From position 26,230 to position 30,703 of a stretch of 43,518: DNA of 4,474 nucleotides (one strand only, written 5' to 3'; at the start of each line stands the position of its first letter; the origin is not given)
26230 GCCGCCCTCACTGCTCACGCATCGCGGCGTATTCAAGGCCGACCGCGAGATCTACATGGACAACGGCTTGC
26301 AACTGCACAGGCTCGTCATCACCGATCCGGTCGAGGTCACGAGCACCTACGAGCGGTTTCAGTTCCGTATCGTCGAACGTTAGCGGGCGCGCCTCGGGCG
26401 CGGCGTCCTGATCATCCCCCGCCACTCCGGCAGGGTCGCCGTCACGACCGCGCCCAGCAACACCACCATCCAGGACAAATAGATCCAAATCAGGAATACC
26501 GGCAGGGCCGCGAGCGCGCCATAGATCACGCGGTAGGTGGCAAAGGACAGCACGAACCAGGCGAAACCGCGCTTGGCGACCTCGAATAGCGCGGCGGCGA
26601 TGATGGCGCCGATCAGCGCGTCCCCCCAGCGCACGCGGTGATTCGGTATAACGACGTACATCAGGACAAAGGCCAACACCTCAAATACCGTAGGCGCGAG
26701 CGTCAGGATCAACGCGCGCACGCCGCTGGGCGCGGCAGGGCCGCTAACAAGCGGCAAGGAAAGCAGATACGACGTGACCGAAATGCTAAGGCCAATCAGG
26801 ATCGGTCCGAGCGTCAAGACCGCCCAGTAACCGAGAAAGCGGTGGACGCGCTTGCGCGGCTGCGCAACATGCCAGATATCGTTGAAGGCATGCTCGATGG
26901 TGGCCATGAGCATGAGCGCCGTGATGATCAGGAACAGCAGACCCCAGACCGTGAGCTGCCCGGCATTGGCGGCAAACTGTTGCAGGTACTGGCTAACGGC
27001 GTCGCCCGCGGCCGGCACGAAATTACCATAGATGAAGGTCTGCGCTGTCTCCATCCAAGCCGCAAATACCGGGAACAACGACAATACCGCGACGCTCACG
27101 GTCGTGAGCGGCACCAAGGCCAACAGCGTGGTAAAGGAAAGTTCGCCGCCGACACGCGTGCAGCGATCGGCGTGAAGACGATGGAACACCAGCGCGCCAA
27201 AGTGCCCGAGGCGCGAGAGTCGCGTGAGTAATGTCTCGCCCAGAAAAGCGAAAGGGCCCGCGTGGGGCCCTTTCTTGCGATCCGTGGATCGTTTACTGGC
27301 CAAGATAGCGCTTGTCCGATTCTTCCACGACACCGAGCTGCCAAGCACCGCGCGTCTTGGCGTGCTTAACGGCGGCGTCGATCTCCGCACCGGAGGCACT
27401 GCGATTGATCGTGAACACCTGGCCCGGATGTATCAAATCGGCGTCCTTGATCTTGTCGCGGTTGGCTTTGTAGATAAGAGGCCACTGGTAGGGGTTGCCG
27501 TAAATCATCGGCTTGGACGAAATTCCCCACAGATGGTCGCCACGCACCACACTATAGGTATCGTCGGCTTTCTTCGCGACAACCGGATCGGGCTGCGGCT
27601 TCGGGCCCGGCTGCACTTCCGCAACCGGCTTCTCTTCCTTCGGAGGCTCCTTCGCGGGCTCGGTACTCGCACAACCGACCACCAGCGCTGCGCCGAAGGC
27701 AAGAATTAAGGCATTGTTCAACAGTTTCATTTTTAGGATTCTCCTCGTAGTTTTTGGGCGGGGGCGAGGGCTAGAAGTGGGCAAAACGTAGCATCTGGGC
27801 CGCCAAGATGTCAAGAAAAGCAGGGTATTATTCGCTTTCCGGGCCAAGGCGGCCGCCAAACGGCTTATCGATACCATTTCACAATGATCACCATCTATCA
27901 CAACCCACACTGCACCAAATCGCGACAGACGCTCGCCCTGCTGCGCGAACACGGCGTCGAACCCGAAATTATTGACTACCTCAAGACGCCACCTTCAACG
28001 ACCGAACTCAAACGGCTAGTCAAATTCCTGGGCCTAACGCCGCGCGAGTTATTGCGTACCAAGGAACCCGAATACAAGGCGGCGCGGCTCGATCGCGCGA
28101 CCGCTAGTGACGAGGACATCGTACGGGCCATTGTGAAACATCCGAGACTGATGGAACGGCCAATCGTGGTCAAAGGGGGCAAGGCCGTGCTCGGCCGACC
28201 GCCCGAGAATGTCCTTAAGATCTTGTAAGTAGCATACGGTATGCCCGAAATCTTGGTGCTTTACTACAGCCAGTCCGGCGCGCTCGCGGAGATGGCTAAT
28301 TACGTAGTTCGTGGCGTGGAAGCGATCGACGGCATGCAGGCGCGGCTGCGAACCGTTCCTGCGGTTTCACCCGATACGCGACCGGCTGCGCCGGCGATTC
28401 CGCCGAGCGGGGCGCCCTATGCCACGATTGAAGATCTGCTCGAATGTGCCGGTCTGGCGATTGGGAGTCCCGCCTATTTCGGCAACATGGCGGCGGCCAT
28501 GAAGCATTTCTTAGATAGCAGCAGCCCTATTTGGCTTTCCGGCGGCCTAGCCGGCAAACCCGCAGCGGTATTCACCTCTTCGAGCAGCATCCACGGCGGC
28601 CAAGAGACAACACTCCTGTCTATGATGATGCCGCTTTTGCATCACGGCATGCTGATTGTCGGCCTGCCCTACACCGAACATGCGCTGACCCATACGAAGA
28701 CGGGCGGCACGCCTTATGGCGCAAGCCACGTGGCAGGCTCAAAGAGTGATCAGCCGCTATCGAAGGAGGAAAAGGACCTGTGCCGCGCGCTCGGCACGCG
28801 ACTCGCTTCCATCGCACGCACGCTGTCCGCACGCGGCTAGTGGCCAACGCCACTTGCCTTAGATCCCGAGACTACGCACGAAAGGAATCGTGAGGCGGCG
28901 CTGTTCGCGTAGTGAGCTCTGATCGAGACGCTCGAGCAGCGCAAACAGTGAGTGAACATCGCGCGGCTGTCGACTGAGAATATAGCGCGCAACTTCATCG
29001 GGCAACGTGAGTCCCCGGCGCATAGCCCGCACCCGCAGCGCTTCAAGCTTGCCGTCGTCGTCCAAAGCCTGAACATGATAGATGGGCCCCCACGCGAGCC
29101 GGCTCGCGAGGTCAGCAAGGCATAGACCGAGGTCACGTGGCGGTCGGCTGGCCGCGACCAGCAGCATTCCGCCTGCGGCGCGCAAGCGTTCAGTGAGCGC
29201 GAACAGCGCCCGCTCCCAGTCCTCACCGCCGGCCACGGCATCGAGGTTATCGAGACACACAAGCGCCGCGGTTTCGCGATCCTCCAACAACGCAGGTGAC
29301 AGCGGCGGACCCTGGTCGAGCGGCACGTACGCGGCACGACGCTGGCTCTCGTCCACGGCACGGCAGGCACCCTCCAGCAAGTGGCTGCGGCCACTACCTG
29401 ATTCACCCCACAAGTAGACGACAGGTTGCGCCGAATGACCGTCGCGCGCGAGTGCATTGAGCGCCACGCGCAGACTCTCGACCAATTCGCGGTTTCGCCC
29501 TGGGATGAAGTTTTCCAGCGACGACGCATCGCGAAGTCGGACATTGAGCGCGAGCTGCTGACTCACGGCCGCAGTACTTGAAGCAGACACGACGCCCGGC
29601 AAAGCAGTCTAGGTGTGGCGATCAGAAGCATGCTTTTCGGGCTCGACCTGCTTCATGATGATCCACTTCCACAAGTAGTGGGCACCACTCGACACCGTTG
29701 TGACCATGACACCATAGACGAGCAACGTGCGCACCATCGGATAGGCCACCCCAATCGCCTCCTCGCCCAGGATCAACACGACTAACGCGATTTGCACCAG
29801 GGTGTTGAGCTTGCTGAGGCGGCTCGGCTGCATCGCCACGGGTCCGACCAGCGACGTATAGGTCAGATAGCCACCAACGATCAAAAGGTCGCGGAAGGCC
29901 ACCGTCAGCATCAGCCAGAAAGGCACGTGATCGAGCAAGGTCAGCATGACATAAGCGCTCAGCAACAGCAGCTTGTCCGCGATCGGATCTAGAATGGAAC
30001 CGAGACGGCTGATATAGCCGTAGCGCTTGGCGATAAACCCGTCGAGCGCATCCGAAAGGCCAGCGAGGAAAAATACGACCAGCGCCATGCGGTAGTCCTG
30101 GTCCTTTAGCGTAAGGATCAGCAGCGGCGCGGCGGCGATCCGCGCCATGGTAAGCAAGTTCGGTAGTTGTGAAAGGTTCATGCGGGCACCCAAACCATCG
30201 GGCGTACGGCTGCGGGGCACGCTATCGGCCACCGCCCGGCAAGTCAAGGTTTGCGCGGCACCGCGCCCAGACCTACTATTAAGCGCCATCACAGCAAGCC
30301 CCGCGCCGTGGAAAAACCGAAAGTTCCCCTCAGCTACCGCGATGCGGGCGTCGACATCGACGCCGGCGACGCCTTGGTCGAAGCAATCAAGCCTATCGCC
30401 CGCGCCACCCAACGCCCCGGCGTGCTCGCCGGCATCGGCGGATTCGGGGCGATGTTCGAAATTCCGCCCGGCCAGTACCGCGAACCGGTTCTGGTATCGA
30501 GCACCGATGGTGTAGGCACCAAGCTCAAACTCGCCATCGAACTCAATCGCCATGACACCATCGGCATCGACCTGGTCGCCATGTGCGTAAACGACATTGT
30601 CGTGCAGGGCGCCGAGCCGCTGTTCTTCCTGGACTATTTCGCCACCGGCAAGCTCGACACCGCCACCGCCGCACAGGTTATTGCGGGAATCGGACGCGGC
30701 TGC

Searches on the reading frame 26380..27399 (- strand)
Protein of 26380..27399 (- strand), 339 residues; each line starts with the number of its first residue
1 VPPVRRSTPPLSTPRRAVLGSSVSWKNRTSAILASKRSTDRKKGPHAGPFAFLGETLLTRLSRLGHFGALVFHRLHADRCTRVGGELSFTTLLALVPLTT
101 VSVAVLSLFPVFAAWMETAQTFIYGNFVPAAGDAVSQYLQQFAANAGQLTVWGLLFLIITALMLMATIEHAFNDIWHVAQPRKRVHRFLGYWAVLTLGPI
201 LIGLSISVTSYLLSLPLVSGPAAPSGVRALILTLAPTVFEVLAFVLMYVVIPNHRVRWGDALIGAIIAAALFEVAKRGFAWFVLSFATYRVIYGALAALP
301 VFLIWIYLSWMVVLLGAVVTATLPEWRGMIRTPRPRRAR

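Call 78: search_protein_families(library=pfam, proteins=[window:26380-27399:-], max_evalue=0.00001)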
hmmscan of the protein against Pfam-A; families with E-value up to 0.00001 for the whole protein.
window:26380-27399:- (339 aa): 1 family
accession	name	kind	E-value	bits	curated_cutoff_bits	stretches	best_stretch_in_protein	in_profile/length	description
PF03631.20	Virul_fac_BrkB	-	4.6e-60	203.9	33.7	1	78-326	3-258/259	Virulence factor BrkB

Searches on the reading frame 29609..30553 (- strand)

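Call 30: search_protein_families(library=pfam, proteins=[window:29609-30553:-], max_evalue=0.01)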
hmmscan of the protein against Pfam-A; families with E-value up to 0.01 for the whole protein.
window:29609-30553:- (314 aa): 1 family
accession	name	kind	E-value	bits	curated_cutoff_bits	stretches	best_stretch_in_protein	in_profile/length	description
PF01066.26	CDP-OH_P_transf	-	1.8e-30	106.8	22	1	130-285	3-149/152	CDP-alcohol phosphatidyltransferase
